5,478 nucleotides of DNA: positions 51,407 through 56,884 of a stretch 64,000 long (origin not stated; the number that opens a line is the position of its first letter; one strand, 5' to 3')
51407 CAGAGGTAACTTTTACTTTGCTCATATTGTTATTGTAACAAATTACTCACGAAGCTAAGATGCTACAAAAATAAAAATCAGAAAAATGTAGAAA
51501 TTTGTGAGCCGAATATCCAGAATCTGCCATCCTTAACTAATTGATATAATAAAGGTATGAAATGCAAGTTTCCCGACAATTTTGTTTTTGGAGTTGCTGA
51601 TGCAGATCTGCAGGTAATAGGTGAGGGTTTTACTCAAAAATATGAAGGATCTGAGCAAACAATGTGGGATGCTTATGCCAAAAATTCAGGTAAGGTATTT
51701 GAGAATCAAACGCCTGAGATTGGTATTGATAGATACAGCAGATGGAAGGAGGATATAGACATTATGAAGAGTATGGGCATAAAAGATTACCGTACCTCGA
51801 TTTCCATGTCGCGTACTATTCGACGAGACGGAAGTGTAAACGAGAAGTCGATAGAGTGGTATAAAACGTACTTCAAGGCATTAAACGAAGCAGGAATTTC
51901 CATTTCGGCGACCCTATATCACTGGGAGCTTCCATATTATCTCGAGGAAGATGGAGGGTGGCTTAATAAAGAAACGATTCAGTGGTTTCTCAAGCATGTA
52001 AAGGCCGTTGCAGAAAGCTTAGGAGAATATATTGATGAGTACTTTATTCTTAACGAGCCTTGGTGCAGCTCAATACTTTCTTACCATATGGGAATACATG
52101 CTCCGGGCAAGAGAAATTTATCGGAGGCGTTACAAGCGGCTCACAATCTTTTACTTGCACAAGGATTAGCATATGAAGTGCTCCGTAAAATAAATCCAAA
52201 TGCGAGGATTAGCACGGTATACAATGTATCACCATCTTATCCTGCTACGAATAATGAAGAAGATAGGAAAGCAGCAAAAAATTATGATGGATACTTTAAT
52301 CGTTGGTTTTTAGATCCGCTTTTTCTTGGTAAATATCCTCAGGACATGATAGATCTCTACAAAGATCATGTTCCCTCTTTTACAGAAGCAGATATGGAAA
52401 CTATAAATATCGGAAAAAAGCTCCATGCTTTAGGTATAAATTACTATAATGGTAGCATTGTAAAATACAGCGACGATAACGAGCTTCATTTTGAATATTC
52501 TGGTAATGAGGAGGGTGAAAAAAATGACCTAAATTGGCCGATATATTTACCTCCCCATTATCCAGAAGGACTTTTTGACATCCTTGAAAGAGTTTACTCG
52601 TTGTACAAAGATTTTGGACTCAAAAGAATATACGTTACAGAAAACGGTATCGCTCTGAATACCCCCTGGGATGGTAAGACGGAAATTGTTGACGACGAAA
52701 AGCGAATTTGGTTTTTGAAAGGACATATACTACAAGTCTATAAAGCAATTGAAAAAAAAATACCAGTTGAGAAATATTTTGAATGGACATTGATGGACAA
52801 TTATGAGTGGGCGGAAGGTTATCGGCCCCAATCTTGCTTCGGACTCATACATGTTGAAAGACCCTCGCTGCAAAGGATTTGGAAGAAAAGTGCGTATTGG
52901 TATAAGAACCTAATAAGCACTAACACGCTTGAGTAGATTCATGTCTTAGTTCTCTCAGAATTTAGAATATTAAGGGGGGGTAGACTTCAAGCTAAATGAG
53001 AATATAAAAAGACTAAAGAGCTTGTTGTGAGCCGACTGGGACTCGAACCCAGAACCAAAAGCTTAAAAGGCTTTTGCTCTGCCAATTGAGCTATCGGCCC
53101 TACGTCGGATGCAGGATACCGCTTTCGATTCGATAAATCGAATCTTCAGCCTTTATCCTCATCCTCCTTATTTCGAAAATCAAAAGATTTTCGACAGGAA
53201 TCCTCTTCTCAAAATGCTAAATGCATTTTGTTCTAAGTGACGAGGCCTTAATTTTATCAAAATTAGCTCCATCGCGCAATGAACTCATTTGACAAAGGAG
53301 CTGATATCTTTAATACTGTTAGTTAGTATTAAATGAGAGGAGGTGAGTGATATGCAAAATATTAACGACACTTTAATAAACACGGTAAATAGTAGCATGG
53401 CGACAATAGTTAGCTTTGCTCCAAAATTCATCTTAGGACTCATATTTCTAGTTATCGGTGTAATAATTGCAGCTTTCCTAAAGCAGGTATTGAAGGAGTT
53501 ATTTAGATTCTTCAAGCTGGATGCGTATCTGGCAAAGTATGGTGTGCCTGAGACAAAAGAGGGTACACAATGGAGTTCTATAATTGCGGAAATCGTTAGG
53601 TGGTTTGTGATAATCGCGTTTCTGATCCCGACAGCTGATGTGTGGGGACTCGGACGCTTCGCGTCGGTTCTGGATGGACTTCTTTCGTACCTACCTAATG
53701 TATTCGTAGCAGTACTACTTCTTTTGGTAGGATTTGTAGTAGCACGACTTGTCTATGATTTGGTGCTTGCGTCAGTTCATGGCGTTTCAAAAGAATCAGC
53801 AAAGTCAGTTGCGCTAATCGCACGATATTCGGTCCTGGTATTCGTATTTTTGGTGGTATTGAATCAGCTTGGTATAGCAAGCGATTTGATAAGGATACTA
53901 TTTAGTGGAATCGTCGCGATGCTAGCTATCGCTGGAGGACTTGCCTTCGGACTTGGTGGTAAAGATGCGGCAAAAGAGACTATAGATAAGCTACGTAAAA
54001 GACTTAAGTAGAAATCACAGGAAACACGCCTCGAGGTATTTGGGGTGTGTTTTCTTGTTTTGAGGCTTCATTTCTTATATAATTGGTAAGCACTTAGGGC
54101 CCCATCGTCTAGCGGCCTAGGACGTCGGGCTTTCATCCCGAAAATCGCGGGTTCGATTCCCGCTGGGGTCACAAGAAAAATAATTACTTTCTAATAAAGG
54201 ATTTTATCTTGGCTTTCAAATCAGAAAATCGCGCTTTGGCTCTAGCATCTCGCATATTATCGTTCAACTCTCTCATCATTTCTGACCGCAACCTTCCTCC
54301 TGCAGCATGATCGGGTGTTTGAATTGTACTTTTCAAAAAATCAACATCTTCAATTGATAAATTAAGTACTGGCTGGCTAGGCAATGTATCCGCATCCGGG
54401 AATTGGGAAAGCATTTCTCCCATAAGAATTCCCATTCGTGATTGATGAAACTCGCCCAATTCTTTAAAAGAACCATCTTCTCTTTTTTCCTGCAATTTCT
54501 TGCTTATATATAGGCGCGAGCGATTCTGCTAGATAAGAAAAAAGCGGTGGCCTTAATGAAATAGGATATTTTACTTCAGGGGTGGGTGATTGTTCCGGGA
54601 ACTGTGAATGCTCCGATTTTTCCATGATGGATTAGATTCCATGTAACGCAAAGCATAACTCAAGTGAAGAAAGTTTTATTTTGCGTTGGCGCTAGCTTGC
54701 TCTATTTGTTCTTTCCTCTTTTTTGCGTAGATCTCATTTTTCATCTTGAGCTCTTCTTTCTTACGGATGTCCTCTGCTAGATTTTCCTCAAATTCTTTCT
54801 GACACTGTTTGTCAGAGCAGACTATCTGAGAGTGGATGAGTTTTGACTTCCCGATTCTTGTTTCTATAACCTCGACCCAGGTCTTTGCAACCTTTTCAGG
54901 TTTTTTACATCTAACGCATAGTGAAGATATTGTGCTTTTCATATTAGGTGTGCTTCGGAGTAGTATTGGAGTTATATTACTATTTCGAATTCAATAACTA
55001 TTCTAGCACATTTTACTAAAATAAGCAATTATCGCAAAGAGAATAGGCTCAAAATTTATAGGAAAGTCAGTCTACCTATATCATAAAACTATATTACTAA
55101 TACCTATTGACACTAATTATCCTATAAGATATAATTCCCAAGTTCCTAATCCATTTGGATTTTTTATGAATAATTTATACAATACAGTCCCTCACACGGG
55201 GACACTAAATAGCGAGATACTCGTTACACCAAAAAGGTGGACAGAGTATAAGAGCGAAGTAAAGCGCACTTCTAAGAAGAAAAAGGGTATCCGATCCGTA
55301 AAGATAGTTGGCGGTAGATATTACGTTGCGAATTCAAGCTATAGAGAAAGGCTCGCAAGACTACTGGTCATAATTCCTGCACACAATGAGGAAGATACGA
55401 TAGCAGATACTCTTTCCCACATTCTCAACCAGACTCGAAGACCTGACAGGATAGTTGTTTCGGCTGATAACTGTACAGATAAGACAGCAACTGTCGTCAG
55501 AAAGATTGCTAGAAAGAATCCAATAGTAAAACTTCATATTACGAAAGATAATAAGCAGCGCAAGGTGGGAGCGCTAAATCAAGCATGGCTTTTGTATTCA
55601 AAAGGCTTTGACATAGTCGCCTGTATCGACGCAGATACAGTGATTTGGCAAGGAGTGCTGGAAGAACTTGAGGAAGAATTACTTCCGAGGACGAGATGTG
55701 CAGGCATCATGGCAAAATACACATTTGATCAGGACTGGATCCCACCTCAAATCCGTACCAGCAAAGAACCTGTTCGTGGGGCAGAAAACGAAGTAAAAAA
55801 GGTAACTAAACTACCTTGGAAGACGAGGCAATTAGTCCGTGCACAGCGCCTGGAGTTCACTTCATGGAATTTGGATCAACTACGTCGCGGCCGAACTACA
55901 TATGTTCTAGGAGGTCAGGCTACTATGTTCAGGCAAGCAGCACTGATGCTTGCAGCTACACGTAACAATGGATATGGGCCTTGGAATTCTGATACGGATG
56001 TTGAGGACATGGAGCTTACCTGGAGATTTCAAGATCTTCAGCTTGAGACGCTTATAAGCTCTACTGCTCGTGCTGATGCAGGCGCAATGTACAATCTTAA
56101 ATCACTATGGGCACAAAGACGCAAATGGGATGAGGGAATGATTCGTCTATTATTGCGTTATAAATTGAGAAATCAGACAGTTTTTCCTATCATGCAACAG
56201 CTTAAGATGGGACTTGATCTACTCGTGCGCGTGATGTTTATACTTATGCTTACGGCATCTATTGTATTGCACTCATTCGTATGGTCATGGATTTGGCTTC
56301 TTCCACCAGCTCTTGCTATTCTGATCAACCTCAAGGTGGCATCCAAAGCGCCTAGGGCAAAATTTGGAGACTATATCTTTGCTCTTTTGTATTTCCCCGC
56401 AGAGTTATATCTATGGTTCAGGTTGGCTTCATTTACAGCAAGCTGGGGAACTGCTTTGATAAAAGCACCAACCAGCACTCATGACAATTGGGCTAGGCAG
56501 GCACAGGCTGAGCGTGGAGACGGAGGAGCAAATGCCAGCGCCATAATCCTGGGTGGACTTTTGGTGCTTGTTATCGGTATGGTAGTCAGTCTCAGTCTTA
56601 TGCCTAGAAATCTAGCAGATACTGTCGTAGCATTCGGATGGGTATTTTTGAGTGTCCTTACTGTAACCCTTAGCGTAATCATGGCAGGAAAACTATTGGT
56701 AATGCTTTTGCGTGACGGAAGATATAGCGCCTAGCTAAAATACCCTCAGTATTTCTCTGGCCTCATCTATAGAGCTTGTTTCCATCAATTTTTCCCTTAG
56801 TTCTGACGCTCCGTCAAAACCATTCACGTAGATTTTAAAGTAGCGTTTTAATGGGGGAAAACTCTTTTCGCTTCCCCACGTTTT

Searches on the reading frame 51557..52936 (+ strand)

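Call 11: search_protein_families(library=pfam, proteins=[window:51557-52936:+], max_evalue=0.001)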
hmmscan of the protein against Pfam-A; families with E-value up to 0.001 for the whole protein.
window:51557-52936:+ (459 aa): 1 family
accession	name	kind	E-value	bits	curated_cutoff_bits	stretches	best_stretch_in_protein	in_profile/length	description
PF00232.24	Glyco_hydro_1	-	6.7e-120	401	22.6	1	3-457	3-452/453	Glycosyl hydrolase family 1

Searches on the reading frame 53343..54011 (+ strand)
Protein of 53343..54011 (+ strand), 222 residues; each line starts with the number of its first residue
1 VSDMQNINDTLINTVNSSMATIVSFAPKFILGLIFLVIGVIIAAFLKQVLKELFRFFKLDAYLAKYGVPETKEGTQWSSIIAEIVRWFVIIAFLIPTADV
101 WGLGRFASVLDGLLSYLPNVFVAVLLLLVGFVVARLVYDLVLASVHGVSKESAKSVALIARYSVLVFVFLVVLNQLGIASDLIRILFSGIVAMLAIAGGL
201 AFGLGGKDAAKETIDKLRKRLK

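Call 11: search_protein_families(library=pfam, proteins=[window:53343-54011:+], max_evalue=0.001)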
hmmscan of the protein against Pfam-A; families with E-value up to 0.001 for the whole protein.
window:53343-54011:+ (222 aa): 1 family
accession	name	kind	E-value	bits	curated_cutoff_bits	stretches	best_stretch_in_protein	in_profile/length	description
PF05552.17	MS_channel_1st_1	-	5.3e-13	49.1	22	2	108-141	5-38/50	Mechanosensitive ion channel, conserved TM helix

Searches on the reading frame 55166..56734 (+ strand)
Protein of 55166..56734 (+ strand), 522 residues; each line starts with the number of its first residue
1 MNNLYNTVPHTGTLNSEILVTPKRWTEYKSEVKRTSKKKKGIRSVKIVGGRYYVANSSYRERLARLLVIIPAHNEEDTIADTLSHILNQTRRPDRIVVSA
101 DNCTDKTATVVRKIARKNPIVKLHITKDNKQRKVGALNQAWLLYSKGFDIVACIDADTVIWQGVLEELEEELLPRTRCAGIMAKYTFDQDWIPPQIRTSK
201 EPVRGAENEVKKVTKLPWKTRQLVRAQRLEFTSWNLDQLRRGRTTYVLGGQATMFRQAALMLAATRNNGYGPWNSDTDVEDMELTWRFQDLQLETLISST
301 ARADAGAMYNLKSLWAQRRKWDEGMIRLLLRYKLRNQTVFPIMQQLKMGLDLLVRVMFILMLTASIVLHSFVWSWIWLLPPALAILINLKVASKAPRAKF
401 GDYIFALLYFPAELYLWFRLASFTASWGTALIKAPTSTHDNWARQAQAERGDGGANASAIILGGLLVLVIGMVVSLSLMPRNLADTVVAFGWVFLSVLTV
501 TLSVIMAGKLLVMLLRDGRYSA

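Call 11: search_protein_families(library=pfam, proteins=[window:55166-56734:+], max_evalue=0.001)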
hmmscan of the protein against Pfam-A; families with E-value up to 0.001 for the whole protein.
window:55166-56734:+ (522 aa): 4 families
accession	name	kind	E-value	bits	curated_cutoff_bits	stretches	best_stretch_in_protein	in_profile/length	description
PF00535.33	Glycos_transf_2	-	2.7e-17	63.7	23.3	1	68-176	2-108/168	Glycosyl transferase family 2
PF13641.12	Glyco_tranf_2_3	-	9.2e-15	55.7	27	1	65-302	2-208/230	Glycosyltransferase like family 2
PF13632.12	Glyco_trans_2_3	-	1.1e-06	29.1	27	1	240-386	65-195/198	Glycosyl transferase family group 2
PF13704.12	Glyco_tranf_2_4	-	5.1e-05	24.1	27.5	1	73-161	1-85/98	Glycosyl transferase family 2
